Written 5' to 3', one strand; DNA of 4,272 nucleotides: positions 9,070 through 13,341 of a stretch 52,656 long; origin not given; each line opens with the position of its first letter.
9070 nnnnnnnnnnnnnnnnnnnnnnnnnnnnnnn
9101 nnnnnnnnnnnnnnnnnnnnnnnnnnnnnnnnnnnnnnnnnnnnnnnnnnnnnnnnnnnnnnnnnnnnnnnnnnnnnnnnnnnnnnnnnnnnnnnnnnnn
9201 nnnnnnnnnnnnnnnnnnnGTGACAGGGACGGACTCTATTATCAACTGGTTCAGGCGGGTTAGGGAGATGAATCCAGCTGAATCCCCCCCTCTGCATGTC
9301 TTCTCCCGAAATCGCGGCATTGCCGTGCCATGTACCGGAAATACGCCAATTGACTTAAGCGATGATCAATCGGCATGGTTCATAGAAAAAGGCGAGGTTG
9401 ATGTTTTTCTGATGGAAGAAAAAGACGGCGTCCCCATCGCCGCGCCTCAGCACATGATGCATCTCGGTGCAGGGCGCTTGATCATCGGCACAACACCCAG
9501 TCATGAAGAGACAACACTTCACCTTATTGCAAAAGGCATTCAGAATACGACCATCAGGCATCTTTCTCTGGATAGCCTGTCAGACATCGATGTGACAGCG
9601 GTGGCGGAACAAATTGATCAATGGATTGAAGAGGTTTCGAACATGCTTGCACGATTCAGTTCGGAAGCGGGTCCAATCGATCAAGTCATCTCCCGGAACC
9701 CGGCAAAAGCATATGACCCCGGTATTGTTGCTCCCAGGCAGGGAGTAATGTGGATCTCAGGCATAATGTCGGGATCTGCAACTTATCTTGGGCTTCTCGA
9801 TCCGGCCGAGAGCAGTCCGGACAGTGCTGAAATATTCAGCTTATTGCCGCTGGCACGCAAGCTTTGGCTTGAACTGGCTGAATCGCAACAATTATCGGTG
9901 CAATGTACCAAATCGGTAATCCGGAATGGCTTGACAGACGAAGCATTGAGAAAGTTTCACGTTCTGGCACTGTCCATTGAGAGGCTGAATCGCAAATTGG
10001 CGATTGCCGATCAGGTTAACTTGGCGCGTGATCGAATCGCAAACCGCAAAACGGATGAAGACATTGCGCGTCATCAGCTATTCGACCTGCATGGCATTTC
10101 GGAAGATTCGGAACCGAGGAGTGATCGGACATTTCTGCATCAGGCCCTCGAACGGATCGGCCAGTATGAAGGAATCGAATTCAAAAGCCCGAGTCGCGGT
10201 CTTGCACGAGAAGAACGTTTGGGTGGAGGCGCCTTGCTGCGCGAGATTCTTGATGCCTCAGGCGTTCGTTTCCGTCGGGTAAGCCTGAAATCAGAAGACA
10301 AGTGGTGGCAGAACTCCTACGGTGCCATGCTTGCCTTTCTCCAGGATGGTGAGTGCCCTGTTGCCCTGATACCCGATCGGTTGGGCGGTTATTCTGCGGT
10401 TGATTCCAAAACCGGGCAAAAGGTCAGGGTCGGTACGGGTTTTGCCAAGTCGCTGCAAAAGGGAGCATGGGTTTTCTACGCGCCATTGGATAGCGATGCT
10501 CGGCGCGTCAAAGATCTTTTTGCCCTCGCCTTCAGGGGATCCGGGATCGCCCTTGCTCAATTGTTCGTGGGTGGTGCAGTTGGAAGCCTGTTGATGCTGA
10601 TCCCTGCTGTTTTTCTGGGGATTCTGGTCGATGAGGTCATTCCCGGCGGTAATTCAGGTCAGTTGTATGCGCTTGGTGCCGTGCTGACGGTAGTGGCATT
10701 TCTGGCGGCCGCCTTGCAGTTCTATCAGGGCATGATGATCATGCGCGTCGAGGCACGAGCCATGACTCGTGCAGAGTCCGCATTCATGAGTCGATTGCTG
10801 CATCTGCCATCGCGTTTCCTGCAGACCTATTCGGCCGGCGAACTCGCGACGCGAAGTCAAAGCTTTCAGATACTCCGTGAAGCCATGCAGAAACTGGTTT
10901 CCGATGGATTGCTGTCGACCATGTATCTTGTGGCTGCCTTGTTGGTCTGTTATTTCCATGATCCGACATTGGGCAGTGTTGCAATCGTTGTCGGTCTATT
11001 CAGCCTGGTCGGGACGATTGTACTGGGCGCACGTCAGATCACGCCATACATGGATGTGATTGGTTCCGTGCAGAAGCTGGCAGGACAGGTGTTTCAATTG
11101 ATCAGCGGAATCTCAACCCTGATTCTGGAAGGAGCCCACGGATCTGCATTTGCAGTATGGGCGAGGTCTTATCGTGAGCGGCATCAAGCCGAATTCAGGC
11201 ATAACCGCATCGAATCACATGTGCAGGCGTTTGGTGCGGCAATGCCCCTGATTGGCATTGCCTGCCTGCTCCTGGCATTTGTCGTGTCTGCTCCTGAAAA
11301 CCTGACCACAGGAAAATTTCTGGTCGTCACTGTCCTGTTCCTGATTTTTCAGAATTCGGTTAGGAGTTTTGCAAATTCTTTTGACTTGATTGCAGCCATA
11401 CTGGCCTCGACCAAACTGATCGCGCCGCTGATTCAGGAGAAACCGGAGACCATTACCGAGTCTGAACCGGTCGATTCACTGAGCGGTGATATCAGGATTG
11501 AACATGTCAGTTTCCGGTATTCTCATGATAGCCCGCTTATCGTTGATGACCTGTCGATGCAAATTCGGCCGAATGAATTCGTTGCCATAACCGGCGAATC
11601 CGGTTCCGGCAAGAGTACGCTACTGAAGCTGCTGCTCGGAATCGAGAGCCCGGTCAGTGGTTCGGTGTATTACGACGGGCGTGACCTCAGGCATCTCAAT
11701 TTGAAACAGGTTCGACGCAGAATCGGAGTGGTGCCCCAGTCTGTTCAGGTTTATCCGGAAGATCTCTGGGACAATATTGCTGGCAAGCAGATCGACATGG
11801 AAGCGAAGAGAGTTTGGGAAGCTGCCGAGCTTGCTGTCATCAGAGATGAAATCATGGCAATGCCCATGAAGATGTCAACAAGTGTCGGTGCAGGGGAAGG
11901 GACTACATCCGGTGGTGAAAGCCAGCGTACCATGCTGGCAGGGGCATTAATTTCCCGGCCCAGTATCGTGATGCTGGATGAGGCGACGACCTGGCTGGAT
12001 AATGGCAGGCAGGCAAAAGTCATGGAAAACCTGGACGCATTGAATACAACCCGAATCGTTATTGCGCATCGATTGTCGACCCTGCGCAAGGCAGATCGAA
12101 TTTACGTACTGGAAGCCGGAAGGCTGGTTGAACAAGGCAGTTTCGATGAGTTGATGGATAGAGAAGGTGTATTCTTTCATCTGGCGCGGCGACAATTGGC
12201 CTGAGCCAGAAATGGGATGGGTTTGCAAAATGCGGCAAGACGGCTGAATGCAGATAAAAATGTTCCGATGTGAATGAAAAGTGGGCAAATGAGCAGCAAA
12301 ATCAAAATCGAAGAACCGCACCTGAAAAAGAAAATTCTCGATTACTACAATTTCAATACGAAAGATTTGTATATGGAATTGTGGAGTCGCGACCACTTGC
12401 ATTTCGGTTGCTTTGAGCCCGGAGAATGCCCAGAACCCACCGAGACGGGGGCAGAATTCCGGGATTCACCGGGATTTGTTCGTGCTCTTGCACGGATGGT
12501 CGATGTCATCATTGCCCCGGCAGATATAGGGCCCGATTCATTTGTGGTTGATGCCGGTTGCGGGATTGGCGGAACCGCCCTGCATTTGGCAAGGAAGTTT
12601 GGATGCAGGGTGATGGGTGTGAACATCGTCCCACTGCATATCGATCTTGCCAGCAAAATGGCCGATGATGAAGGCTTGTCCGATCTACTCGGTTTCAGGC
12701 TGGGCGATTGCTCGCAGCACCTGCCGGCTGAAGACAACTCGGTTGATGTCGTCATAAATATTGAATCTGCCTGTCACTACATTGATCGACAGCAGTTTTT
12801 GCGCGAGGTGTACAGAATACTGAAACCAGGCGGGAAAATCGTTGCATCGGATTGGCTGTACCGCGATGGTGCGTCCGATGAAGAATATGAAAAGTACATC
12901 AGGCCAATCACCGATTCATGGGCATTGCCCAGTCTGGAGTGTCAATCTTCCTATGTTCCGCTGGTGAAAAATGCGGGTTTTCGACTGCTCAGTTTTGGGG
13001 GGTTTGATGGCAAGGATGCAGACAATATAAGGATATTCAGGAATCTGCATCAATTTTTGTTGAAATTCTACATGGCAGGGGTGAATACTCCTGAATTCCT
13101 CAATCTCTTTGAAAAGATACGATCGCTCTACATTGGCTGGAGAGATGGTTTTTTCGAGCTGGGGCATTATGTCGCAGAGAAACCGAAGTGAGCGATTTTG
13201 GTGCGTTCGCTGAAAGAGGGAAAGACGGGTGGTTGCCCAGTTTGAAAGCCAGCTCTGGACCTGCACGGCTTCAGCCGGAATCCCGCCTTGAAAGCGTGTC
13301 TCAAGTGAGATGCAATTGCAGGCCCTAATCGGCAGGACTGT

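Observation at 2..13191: NHLP-leader/YcaO RiPP gene cluster with dedicated export genes plus unexplained extra genes; product unknown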

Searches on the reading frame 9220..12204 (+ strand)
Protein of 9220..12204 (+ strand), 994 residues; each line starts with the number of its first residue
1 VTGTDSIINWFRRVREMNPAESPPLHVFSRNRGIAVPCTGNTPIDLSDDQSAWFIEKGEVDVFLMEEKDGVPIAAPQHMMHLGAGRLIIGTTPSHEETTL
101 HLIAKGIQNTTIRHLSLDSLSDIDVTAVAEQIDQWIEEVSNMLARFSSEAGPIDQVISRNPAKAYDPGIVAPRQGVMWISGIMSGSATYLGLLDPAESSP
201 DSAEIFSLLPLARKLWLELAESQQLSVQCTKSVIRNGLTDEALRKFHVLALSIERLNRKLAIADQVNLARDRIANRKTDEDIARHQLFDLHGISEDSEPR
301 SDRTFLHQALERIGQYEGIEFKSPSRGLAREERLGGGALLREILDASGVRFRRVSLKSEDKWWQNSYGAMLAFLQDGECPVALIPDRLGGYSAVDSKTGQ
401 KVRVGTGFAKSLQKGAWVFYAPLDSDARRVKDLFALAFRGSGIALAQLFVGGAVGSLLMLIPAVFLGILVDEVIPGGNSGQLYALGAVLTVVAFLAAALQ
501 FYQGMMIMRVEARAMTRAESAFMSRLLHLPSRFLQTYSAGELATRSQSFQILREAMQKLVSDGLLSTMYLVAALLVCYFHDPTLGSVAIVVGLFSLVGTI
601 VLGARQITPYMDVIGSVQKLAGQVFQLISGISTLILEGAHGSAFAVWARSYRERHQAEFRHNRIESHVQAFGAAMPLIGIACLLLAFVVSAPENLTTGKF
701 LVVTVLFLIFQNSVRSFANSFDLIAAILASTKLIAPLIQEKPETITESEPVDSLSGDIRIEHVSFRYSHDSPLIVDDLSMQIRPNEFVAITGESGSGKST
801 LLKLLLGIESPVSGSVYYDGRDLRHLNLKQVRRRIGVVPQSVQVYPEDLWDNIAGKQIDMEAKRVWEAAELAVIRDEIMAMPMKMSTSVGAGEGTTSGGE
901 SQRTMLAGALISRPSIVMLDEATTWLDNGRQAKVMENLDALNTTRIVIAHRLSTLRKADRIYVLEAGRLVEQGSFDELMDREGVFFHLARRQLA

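Call 6: search_protein_families(library=ncbifam, proteins=[window:9220-12204:+], max_evalue=0.01)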
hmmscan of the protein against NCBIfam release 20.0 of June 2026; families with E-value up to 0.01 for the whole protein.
window:9220-12204:+ (994 aa): 186 families (the best 25 are shown)
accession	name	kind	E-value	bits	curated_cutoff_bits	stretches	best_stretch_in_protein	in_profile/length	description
TIGR03797.1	NHLM_micro_ABC2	equivalog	9.1e-194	645.8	709.4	1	306-993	4-686/686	NHLP bacteriocin export ABC transporter permease/ATPase subunit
TIGR03796.1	NHLM_micro_ABC1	equivalog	4e-89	299.7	853.3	1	441-988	152-708/710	NHLP family bacteriocin export ABC transporter peptidase/permease/ATPase subunit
TIGR02203.1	MsbA_lipidA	equivalog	9.5e-75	252.2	602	1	463-992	34-569/572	lipid A export permease/ATP-binding protein MsbA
TIGR01846.1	type_I_sec_HlyB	subfamily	6.2e-67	226.4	725.55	1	455-992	151-692/694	type I secretion system permease/ATPase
NF045513.1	HepA_fam_ABC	equivalog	3.2e-64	217.4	725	1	473-989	82-606/610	heterocyst formation ABC transporter subunit HepA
TIGR01193.1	bacteriocin_ABC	subfamily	4.6e-63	213.8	523.85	1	420-989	134-706/708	peptide cleavage/export ABC transporter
TIGR03375.1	type_I_sec_LssB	subfamily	6.5e-63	213.1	693.1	1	436-980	142-690/696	type I secretion system permease/ATPase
TIGR02204.1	MsbA_rel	hypoth_equivalog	1e-62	212.6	780.4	1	453-993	28-576/576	ABC transporter, permease/ATP-binding protein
NF010178.0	PRK13657.1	equivalog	5.7e-57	193.5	733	1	683-992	258-570/588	glucan ABC transporter ATP-binding protein/ permease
TIGR02857.1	CydD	equivalog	1.4e-55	189.2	435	1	445-964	5-529/529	thiol reductant ABC exporter subunit CydD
TIGR00958.1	3a01208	subfamily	2.6e-55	188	874.6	1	458-988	177-710/711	antigen peptide transporter 2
NF008381.0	PRK11176.1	equivalog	3.2e-54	184.3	867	1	465-993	47-580/582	lipid A ABC transporter ATP-binding protein/permease MsbA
TIGR01842.1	type_I_sec_PrtD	subfamily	8.8e-54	182.9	510.15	1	452-979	15-541/544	type I secretion system permease/ATPase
NF008056.1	PRK10790.1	equivalog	1.7e-51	175.4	746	1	468-993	48-576/584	SmdB family multidrug efflux ABC transporter permease/ATP-binding protein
NF052233.1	CphA_assoc_ABC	equivalog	2.1e-51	175.2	880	1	748-992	497-743/766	cyanophycin metabolism-associated ABC transporter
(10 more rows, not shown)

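Call 7: search_protein_families(library=pfam, proteins=[window:9220-12204:+], max_evalue=0.01)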
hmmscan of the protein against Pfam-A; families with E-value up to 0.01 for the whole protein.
window:9220-12204:+ (994 aa): 7 families
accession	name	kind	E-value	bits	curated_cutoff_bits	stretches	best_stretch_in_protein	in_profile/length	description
PF00005.33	ABC_tran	-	9.3e-30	104.5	25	1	776-923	2-136/137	ABC transporter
PF00664.28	ABC_membrane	-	1.2e-15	58.4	28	1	449-714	5-274/274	ABC transporter transmembrane region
PF02463.25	SMC_N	-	1.2e-05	25.3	40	1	895-964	136-211/220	RecF/RecN/SMC N terminal domain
PF13555.12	AAA_29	-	0.00015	21.8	27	1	779-802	16-39/61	P-loop containing region of AAA domain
PF13401.12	AAA_22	-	0.00089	20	27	1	785-813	5-37/130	AAA domain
PF03193.22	RsgA_GTPase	-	0.0079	16.5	30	0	741-807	62-128/174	RsgA GTPase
PF13191.12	AAA_16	-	0.0085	17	32.6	0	784-808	24-48/167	AAA ATPase domain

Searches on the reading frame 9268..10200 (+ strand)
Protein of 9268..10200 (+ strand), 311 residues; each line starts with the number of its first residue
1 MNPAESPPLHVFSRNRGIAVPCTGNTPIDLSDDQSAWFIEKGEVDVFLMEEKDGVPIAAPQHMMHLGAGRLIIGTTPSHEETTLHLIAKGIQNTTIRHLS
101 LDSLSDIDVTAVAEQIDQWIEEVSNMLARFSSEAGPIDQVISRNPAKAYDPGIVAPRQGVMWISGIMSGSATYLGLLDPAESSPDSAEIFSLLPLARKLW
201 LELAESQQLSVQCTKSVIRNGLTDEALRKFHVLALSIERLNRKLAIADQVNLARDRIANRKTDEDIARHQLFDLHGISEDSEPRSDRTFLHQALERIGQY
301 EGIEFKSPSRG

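Call 11: search_protein_families(library=ncbifam, proteins=[window:9268-10200:+], max_evalue=0.1)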
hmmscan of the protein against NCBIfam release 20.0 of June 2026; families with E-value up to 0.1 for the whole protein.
window:9268-10200:+ (311 aa): 0 families

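Call 12: search_protein_families(library=pfam, proteins=[window:9268-10200:+], max_evalue=1)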
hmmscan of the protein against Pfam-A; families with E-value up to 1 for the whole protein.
window:9268-10200:+ (311 aa): 1 family
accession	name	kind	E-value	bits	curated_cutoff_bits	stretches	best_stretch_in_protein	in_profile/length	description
PF25014.1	NET2A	-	0.074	13.3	33.1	1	91-142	109-160/235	NET2A-like domain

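Call 71: search_solved_structures(query=window:9268-10200:+, max_evalue=10)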
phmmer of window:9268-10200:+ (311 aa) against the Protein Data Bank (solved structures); distinct sequences matched with E-value up to 10: 0.

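Call 91: search_protein_families(library=pfam, alignment_id=A4, max_evalue=1)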
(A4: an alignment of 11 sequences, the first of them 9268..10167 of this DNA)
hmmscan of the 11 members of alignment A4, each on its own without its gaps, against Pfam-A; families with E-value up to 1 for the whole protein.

A. member 1, window:9268-10167:+ (300 aa): 1 family
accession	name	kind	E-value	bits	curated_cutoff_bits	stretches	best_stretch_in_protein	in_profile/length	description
PF25014.1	NET2A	-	0.07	13.4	33.1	1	91-142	109-160/235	NET2A-like domain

B. families by the number of members that match (of 11 scanned): 3 families
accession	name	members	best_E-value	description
PF25014.1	NET2A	1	0.07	NET2A-like domain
PF19487.4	DUF6023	1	0.12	Family of unknown function (DUF6023)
PF04571.19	Lipin_N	1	0.2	lipin, N-terminal conserved region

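Call 92: search_solved_structures(query=A4, max_evalue=10)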
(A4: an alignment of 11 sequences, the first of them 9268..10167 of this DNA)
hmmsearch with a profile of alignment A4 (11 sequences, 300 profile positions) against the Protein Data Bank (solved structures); distinct sequences matched with E-value up to 10: 4.
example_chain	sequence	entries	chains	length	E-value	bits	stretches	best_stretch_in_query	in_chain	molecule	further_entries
8gdo_H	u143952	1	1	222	0.095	15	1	145-199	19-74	DH1010 Fab Heavy Chain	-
7r81_f1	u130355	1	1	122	0.82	11.9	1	254-288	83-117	60s ribosomal protein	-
8zc5_E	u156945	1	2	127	0.96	11.7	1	146-208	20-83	Heavy chain of D1F6 Fab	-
8t4d_H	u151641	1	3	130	1.2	11.3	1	146-216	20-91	RM_N332_08 heavy chain Fv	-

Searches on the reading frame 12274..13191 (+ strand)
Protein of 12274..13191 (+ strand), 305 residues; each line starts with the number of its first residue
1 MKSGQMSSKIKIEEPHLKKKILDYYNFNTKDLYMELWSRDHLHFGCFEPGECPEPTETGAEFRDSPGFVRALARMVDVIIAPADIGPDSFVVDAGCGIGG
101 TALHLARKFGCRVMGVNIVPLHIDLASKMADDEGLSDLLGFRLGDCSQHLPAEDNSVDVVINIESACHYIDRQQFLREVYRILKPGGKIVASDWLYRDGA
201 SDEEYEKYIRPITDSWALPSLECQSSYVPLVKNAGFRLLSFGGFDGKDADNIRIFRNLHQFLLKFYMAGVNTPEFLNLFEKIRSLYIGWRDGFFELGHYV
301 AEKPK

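Call 6: search_protein_families(library=ncbifam, proteins=[window:12274-13191:+], max_evalue=0.01)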
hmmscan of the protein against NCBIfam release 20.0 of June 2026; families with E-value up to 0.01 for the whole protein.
window:12274-13191:+ (305 aa): 44 families (the best 25 are shown)
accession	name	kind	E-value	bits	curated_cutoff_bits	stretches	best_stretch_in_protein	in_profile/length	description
NF041675.1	sarc_dimgly_tmase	equivalog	6e-24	85.4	550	1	23-242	14-216/278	sarcosine/dimethylglycine N-methyltransferase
NF045667.1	MTase_DVU1556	equivalog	7.1e-18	64.8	155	1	77-240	12-164/213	DVU_1556 family methyltransferase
NF045823.1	PthPhpthDimycoMt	equivalog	2.7e-15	56.3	300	1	91-198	70-173/256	phthiotriol/phenolphthiotriol dimycocerosates methyltransferase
NF045825.1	FAmtase_mtf2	equivalog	4.9e-15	55.4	400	1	90-199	61-166/248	fatty-acid O-methyltransferase Mtf2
NF008823.0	PRK11873.1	subfamily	2.1e-14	53.7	263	1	83-197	73-187/272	arsenite methyltransferase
NF041943.1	GPPMT_Stmyces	equivalog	4.9e-14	52.9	400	1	76-198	65-186/272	geranyl diphosphate 2-C-methyltransferase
NF041537.1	ArsM_AhpD_UU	exception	1.5e-12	47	510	1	85-236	74-222/345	arsenite methyltransferase/AhpD domain selenoprotein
NF047649.1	MTase_UXPK_star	exception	6.4e-12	45.1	460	1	84-195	74-185/283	methyltransferase/UXPK-star double selenoprotein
NF041536.1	ArsM_DUF2284_UU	exception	9.8e-12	43.9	575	1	89-201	78-190/459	arsenite methyltransferase/DUF2284 domain selenoprotein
NF040703.1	cyclopro_CfaB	exception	3.8e-10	39.1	650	1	88-190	160-262/393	C17 cyclopropane fatty acid synthase CfaB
TIGR01983.1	UbiG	equivalog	1.1e-09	38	102.95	1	90-192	52-152/228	bifunctional 2-polyprenyl-6-hydroxyphenol methylase/3-demethylubiquinol 3-O-methyltransferase UbiG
NF043040.1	corrin_prot_MT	hypoth_equivalog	3.8e-09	36.3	180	1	86-193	40-149/216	corrinoid protein-associated methyltransferase CpaM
TIGR01934.1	MenG_MenH_UbiE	subfamily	4.3e-09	36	158.35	1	87-198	39-148/223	ubiquinone/menaquinone biosynthesis methyltransferase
NF053839.1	CPFASynBruc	equivalog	1.6e-08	33.9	600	1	81-192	168-277/410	cyclopropane fatty acid synthase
NF001244.0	PRK00216.1-5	equivalog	1.9e-08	33.9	216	1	88-193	49-155/236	bifunctional demethylmenaquinone methyltransferase/2-methoxy-6-polyprenyl-1,4-benzoquinol methylase UbiE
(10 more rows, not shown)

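Call 7: search_protein_families(library=pfam, proteins=[window:12274-13191:+], max_evalue=0.01)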
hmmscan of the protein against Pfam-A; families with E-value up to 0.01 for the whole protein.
window:12274-13191:+ (305 aa): 13 families
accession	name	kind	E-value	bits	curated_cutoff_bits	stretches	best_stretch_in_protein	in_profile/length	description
PF08241.18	Methyltransf_11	-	1e-21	77.8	21.2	1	92-190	1-94/95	Methyltransferase domain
PF13649.12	Methyltransf_25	-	5.3e-19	69.1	27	1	91-187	1-97/97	Methyltransferase domain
PF13847.12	Methyltransf_31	-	2.4e-15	56.9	27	1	91-193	7-111/145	Methyltransferase domain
PF13489.12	Methyltransf_23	-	1.7e-11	44.6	27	1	87-239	22-162/164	Methyltransferase domain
PF08242.18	Methyltransf_12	-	1.2e-10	42.4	30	1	92-189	1-98/98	Methyltransferase domain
PF01209.24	Ubie_methyltran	-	4.9e-08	33.1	20.1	1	90-191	50-151/233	ubiE/COQ5 methyltransferase family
PF02353.26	CMAS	-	2e-07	31.1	27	1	71-192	46-165/273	Mycolic acid cyclopropane synthetase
PF05148.21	Methyltransf_8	-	1.4e-05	25.5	27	1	148-190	114-155/219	Hypothetical methyltransferase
PF09445.16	Methyltransf_15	-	0.00014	21.9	22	1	90-152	3-64/165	RNA cap guanine-N2 methyltransferase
PF08123.19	DOT1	-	0.00016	21.7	23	1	75-146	30-103/205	Histone methylation protein DOT1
PF00107.32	ADH_zinc_N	-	0.0012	19.2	31.8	1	97-190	1-86/129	Zinc-binding dehydrogenase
PF00891.24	Methyltransf_2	-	0.0035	17.2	22.3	1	78-207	53-180/210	O-methyltransferase domain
PF20922.3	Anamorsin_N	-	0.009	16.2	27.1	0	155-196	50-92/163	Anamorsin, N-terminal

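Call 80: search_solved_structures(query=window:12274-13191:+, max_evalue=0.00001)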
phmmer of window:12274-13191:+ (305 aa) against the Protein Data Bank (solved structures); distinct sequences matched with E-value up to 0.00001: 37.
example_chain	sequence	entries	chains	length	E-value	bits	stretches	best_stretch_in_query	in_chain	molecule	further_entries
8zc8_A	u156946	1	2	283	7.8e-24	88.1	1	69-248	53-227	MitM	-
21zq_A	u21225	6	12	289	8.3e-24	88.1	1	69-244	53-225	MitM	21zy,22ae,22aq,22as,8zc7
6uv6_A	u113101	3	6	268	3.6e-22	82.7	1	66-242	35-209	D-glucose O-methyltransferase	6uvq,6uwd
5gm1_A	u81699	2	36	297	2.7e-20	76.5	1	36-249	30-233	O-methylransferase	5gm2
3bus_A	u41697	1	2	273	5.7e-18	68.9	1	31-196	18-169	Methyltransferase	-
5wp5_A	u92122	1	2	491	2.2e-17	66.9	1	79-236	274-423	Phosphomethylethanolamine N-methyltransferase 2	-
5wp4_A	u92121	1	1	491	3.7e-17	66.2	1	80-236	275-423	Phosphoethanolamine N-methyltransferase 1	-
7v6h_A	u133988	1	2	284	6.4e-17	65.4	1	71-241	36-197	Cyclopropane fatty-acyl-phospholipid synthase-like methyltransferase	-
2o57_A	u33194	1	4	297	2.4e-15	60.2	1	23-239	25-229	putative sarcosine dimethylglycine methyltransferase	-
9tb4_A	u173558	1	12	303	4.3e-13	52.9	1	20-189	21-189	C6-FPP methytransferase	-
7fbh_A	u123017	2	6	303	1.2e-12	51.4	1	7-194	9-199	BezA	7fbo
4pne_A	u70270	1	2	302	3.1e-12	50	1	69-199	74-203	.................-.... protein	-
4f84_A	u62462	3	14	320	1.7e-11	47.6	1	20-192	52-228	Geranyl diphosphate 2-C-methyltransferase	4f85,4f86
3vc1_A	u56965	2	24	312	2.9e-10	43.6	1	82-192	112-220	Geranyl diphosphate 2-C-methyltransferase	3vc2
4ine_A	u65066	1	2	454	2.9e-10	43.6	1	79-209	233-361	Protein PMT-2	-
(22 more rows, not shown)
